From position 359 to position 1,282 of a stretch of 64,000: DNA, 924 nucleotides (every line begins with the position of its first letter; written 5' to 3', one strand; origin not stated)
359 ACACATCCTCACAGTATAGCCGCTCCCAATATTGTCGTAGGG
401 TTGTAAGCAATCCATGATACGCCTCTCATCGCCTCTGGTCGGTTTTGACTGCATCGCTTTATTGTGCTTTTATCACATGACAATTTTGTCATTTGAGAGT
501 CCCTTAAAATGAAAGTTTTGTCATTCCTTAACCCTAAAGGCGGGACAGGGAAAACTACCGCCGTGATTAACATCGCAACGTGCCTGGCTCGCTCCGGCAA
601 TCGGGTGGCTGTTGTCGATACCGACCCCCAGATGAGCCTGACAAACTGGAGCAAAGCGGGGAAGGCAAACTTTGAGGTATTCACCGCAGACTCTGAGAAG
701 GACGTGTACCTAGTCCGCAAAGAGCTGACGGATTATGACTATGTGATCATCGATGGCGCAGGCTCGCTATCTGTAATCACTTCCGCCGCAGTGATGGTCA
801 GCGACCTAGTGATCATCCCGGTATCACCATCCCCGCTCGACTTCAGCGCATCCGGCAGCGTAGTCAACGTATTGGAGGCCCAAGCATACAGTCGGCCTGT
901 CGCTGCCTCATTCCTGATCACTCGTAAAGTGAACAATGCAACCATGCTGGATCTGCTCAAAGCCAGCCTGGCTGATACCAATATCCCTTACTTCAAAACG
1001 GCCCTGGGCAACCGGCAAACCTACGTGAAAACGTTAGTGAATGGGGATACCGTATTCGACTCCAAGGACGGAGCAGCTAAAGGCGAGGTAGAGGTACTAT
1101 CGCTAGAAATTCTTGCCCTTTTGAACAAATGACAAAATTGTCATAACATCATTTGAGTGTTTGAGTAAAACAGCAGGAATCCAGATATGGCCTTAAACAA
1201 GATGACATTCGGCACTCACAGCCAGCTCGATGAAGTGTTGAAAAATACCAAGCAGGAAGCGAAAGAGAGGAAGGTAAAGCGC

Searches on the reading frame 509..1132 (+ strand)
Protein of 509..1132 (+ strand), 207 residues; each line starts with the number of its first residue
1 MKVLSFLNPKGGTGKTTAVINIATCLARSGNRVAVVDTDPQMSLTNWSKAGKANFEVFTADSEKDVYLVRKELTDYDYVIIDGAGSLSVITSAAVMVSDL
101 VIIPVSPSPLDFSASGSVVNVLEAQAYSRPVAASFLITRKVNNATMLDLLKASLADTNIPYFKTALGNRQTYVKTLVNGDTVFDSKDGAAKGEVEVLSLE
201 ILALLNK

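Call 10: search_protein_families(library=pfam, proteins=[window:509-1132:+], max_evalue=0.001)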
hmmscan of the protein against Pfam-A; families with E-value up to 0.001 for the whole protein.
window:509-1132:+ (207 aa): 7 families
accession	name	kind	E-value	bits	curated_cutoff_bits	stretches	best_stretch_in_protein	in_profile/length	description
PF13614.12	AAA_31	-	4.4e-24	85.8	27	2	1-54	1-54/177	AAA domain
PF01656.29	CbiA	-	1.6e-16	60.8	25.4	1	5-176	2-119/125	CobQ/CobB/MinD/ParA nucleotide binding domain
PF07015.17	VirC1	-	6.9e-14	52.2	24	1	1-139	1-149/231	VirC1 protein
PF09140.17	MipZ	-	5.2e-12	46.1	20.7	1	4-43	3-43/262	ATPase MipZ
PF00142.24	Fer4_NifH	-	1.2e-06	28.6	25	1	10-86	8-80/271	4Fe-4S iron sulfur cluster binding proteins, NifH/frxC family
PF02374.21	ArsA_ATPase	-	4.7e-06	26.5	24.3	1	6-45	5-44/305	Anion-transporting ATPase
PF10609.15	ParA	-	1.4e-05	25.1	27.1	1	4-39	6-41/246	NUBPL iron-transfer P-loop NTPase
